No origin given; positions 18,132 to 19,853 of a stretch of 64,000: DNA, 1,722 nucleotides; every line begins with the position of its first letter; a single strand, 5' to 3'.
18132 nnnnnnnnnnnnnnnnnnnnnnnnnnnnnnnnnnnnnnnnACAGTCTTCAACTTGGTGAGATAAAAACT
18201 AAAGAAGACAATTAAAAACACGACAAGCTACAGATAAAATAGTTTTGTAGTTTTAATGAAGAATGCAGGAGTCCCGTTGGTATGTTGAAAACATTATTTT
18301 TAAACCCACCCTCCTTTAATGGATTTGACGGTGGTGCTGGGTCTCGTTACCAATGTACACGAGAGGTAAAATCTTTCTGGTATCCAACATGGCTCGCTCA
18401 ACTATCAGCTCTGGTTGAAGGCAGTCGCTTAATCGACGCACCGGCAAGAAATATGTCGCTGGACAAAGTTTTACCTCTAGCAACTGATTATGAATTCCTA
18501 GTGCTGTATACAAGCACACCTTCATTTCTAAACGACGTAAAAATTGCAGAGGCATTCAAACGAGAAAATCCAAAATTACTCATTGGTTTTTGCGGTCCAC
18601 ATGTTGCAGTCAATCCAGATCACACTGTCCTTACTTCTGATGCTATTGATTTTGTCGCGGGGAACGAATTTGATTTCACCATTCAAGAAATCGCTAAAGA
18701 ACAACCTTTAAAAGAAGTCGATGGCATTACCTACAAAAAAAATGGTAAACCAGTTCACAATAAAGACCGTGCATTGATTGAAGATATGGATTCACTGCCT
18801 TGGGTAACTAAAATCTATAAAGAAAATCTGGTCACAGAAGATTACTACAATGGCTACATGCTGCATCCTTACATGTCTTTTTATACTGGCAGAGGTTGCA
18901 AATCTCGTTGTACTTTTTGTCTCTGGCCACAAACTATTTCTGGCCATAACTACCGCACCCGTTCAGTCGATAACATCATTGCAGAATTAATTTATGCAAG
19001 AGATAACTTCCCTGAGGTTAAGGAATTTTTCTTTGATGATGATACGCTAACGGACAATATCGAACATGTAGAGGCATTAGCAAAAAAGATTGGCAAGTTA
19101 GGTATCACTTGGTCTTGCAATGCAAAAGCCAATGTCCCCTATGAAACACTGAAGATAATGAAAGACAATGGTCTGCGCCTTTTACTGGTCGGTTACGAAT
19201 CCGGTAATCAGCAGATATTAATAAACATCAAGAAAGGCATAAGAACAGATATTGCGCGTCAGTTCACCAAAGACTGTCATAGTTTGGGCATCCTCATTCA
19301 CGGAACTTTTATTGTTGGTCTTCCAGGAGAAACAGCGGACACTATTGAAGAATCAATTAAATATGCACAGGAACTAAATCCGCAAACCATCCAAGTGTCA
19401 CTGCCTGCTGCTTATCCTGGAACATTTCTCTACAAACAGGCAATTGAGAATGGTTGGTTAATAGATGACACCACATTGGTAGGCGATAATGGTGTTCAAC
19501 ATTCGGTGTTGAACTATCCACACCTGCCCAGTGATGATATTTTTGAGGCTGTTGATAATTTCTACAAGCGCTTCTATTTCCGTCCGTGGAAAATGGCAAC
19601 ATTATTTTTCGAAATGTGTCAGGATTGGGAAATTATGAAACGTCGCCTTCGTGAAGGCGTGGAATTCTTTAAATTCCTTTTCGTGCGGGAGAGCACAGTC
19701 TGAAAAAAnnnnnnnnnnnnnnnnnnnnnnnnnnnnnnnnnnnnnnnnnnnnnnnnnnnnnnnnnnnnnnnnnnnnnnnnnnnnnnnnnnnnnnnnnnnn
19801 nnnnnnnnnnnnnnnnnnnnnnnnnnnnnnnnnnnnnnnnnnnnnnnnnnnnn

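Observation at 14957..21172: hpnL-hpnI-hpnJ-hpnK-like lipid head-group module bracketed by two CDP-alcohol phosphatidyltransferase paralogs, with no hopanoid core genes in sight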

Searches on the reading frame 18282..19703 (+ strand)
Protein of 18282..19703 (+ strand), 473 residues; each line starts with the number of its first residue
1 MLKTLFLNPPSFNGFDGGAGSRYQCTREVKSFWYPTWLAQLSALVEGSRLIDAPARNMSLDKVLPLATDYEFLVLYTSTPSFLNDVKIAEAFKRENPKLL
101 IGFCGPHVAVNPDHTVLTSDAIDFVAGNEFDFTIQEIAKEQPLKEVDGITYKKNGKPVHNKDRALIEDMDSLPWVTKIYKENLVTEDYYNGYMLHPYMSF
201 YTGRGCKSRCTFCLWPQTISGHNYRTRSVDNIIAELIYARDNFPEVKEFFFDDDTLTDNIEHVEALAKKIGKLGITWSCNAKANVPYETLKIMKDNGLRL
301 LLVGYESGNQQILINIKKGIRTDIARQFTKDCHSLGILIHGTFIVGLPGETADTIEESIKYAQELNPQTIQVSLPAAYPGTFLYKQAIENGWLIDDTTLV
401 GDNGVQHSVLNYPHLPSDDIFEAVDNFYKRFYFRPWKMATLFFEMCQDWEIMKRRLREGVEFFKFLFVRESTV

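Call 5: search_protein_families(library=ncbifam, proteins=[window:18282-19703:+], max_evalue=0.001)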
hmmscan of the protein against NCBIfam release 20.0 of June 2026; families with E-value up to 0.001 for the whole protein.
window:18282-19703:+ (473 aa): 30 families (the best 25 are shown)
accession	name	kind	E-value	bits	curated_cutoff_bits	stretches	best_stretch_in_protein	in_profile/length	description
TIGR03471.1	HpnJ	equivalog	7.7e-227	753.8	577.6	1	3-470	2-471/472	hopanoid biosynthesis associated radical SAM protein HpnJ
NF038361.1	rSAM_Sden_1168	equivalog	4.4e-36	124.5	575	1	121-432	198-516/560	Sden_1168 family B12-binding radical SAM P-methyltransferase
TIGR04479.1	bcpD_PhpK_rSAM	subfamily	9.1e-27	93.6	600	1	134-374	188-418/504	PhpK family radical SAM P-methyltransferase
TIGR02026.1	BchE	equivalog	2.9e-26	92.4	481.35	1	28-440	15-435/497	magnesium-protoporphyrin IX monomethyl ester anaerobic oxidative cyclase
NF050148.1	rSAM_ApyD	equivalog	1.9e-24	86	750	1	77-386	82-392/645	RiPP biosynthesis radical SAM protein ApyD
TIGR04072.2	rSAM_ladder_B12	equivalog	3.3e-24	85.3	360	1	178-400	165-385/443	lipid biosynthesis B12-binding/radical SAM protein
TIGR04014.1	B12_SAM_MJ_0865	equivalog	4.2e-23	81.8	360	1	68-389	39-360/434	methyl-coenzyme M reductase glutamine C-methyltransferase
TIGR03975.1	rSAM_ocin_1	subfamily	9e-23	80.6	281.85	1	88-362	147-427/606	RiPP maturation radical SAM C-methyltransferase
NF033712.0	B12_rSAM_KedN5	subfamily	1.1e-16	60.2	700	1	87-355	80-360/624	KedN5 family methylcobalamin-dependent radical SAM C-methyltransferase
NF033070.1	rSAM_AprD4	equivalog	8e-15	54.7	500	1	202-398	201-401/456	AprD4 family radical SAM diol-dehydratase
TIGR04013.1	B12_SAM_MJ_1487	hypoth_equivalog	1.7e-14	53.5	251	1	79-381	53-351/382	TIGR04013 family B12-binding domain/radical SAM domain-containing protein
TIGR04367.1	HpnR_B12_rSAM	equivalog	1.2e-12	47.1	650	1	86-411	78-393/490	hopanoid C-3 methylase HpnR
TIGR04385.1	B12_rSAM_cofa1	equivalog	1.8e-12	47.2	450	1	145-365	147-364/438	B12 lower ligand biosynthesis radical SAM protein BzaD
NF045585.1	rSAM_slr0320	equivalog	9.6e-11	40.9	775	1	195-366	233-410/511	photosystem II high light acclimation radical SAM protein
TIGR04295.1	B12_rSAM_oligo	hypoth_equivalog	1.5e-10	40.4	400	1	72-276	77-275/422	TIGR04295 family B12-binding domain-containing radical SAM protein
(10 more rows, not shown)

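Call 6: search_protein_families(library=pfam, proteins=[window:18282-19703:+], max_evalue=0.001)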
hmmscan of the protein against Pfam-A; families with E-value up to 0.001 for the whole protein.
window:18282-19703:+ (473 aa): 2 families
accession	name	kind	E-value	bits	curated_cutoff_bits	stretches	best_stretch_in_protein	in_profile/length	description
PF04055.27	Radical_SAM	-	5.7e-20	72.6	29.5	1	202-361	3-165/166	Radical SAM superfamily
PF02310.24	B12-binding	-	0.00032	21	32.1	0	27-126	6-109/121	B12 binding domain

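Call 8: find_encoding_contigs(protein=window:18282-19703:+, flank=10000, max_places=6)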
Protein window:18282-19703:+ (473 aa): no gene with exactly this product is on record in the collection.

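Call 9: find_related_loci(query=window:18282-19703:+, collection=genome_contigs, flank=10000)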
Query window:18282-19703:+ (473 aa) in genome_contigs; peptide patterns used: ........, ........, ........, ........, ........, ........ (x = any residue, [..] = any of these).
600 stretches matched a pattern (row limit reached: there are more); 594 encode a relative of the query (tblastn E <= 1e-3); the best 80 are kept; 80 distinct loci.
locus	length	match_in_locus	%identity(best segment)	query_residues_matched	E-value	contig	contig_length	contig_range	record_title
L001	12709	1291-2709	94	1-473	0e+0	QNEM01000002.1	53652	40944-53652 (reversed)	MAG: Gammaproteobacteria bacterium isolate B40_G6 B40_Guay6_scaffold_00073, whole genome shotgun sequence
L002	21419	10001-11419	93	1-473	0e+0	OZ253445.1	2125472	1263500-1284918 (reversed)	MAG: Gammaproteobacteria bacterium isolate 784a0e4a-5893-478c-96b6-681db1ea85f7 genome assembly, chromosome: 1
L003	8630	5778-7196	88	1-473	0e+0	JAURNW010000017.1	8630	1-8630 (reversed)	MAG: Gammaproteobacteria bacterium isolate SFB_Poly_Co_19 k141_1777804, whole genome shotgun sequence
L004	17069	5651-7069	88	1-473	0e+0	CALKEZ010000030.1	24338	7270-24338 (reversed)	MAG: uncultured Gammaproteobacteria bacterium isolate S2_Bin_METABAT__254_1 genome assembly, contig: c_000002614339, who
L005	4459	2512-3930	87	1-473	0e+0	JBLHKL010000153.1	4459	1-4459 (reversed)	MAG: Gammaproteobacteria bacterium isolate 3300054698_168 Ga0535670_0047362, whole genome shotgun sequence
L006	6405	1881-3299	86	1-473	0e+0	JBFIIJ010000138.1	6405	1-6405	MAG: Gammaproteobacteria bacterium isolate Mix_sand11.2021.09.Z.47 k141_385307_length_6405_cov_8.5624, whole genome shot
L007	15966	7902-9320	87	1-473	0e+0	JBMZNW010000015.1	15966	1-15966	MAG: Gammaproteobacteria bacterium isolate ME_XS_2212_1_bin57 ME_XS_2212_1_bin57_14, whole genome shotgun sequence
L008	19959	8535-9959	77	1-473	0e+0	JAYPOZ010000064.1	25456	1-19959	MAG: Rickettsiales bacterium isolate 139572_S173_metabat_bins_sens.tsv.117_sub NODE_1611_length_25456_cov_6.057084, whol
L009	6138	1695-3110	75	1-470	0e+0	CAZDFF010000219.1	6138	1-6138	MAG TPA_asm: uncultured Hyphomicrobiales bacterium isolate binchicken_co199_81 genome assembly, contig: NODE_9548_length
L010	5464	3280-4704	75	1-473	0e+0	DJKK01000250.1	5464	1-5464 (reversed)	MAG TPA_asm: Alphaproteobacteria bacterium UBA6544 UBA6544_contig_4563, whole genome shotgun sequence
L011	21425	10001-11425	73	1-473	0e+0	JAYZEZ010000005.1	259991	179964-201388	MAG: Pseudomonadota bacterium isolate XB_MAG154 DB_MAG154_0005, whole genome shotgun sequence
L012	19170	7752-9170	86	1-473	0e+0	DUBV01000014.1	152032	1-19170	MAG TPA_asm: Thiotrichaceae bacterium isolate UWMA-0311 NODE_147_length_152032_cov_0.576340, whole genome shotgun sequen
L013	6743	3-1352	71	25-473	0e+0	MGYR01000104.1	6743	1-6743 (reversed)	MAG: Gammaproteobacteria bacterium RIFCSPLOWO2_02_FULL_56_15 rifcsplowo2_02_scaffold_29797, whole genome shotgun sequenc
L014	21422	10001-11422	67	1-473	0e+0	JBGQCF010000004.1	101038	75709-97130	MAG: Gammaproteobacteria bacterium isolate OBJ2_061818_110_47 k141_136260_length_101038_cov_50.8091, whole genome shotgu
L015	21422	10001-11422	69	1-473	0e+0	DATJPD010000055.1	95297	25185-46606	MAG TPA_asm: Alphaproteobacteria bacterium isolate SMAG_U14904 k141_4651945, whole genome shotgun sequence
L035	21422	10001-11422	61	2-473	0e+0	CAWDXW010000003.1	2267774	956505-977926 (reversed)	MAG: uncultured proteobacterium isolate MFD05705.bin.2.10 genome assembly, contig: contig_37519, whole genome shotgun se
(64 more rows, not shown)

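Call 26: search_protein_families(library=ncbifam, proteins=[L035:7054-8124:-, L014:4871-5623:-, L014:12350-14980:+, L014:7611-8723:-, L014:5575-7545:-, L014:3570-4562:-, L014:18818-20578:-, L014:17987-18766:-], max_evalue=1e-20)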
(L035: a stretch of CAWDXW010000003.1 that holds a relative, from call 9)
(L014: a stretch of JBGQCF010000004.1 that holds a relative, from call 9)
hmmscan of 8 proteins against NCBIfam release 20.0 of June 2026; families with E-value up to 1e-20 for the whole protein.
L035:7054-8124:- (356 aa): 1 family
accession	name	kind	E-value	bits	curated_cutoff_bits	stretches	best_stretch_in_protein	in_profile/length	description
TIGR03470.1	HpnH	equivalog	1.4e-159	530.3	225.05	1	1-321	1-318/318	adenosyl-hopene transferase HpnH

L014:4871-5623:- (250 aa): 2 families
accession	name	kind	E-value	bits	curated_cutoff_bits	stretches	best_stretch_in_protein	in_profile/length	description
TIGR03468.1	HpnG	hypoth_equivalog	2.3e-58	197.2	187.1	1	30-237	4-210/212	hopanoid-associated phosphorylase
NF005476.0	PRK07077.1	equivalog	3.5e-33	114.9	215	1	65-237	46-225/243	phosphorylase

L014:12350-14980:+ (876 aa): 5 families
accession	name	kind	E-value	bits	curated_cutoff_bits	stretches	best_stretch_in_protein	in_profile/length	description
TIGR03480.1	HpnN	hypoth_equivalog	0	1021.1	751.85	1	15-873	2-860/862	hopanoid biosynthesis associated RND transporter like protein HpnN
NF052374.1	HopndTporHpnN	equivalog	7e-251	834.9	1100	1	14-870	4-855/858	hopanoid transporter HpnN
NF045600.2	BstA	equivalog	1.6e-65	221.6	1400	1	213-871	212-896/903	sterol transporter cytoplasmic membrane protein BstA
TIGR00921.1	2A067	subfamily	5.9e-42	143.6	351.9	1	254-439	163-349/733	hydrophobe/amphiphile efflux-3 (HAE3) family transporter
TIGR00833.1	actII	subfamily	3.6e-33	114.9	874.7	1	242-508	132-408/910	MMPL family RND transporter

L014:7611-8723:- (370 aa): 2 families
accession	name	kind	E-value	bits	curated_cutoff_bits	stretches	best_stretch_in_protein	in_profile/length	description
TIGR01559.1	squal_synth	equivalog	1.1e-34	120.2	286.75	1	41-343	8-294/337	squalene synthase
TIGR03465.1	HpnD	equivalog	6.7e-23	81.1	278.6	1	157-341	91-262/267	presqualene diphosphate synthase HpnD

L014:5575-7545:- (656 aa): 4 families
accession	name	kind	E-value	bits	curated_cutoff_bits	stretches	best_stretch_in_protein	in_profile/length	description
TIGR01507.1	hopene_cyclase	equivalog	1.6e-254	846.2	431.1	1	32-652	14-638/640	squalene--hopene cyclase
TIGR01787.1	squalene_cyclas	subfamily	1.4e-196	654.8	322.7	1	38-648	1-621/622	squalene/oxidosqualene cyclases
TIGR03463.1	osq_cycl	subfamily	5.5e-68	229.8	851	1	46-647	4-634/634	2,3-oxidosqualene cyclase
TIGR04277.1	squa_tetra_cyc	equivalog_domain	2.9e-43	148.3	500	1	392-649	354-622/624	tetrahymanol synthase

L014:3570-4562:- (330 aa): 4 families
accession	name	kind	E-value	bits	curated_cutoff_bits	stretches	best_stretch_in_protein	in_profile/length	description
TIGR03466.1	HpnA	hypoth_equivalog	4.2e-152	505.7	367.65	1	3-330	2-327/327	hopanoid-associated sugar epimerase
NF052578.1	StrlDmthSdmBMthl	equivalog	4e-74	250.3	600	1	3-329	2-327/328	sterol demethylase protein SdmB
NF042422.1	oxyalk_red_OleD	equivalog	1.6e-36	126.4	580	1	5-317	4-321/329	2-alkyl-3-oxoalkanoate reductase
NF042423.1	oxyalk_red_Shew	equivalog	5.2e-32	111.2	580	1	4-310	11-320/331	2-alkyl-3-oxoalkanoate reductase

L014:18818-20578:- (586 aa): 3 families
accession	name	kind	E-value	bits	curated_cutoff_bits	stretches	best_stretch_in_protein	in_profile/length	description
TIGR03469.1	HpnB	hypoth_equivalog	9.5e-116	387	379.25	1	7-371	2-385/386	hopene-associated glycosyltransferase HpnB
TIGR03481.1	HpnM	hypoth_equivalog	2.9e-63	212.8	160.1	1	397-579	18-200/200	hopanoid biosynthesis associated membrane protein HpnM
NF045692.1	OglycostaseCruG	equivalog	1.3e-33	116.5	600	1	27-282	24-291/386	2'-O-glycosyltransferase CruG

L014:17987-18766:- (259 aa): 1 family
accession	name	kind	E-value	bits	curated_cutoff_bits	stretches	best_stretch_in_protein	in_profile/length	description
NF011672.1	PRK15091.1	equivalog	4e-35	121.3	375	1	20-240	6-230/252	phospholipid-binding lipoprotein MlaA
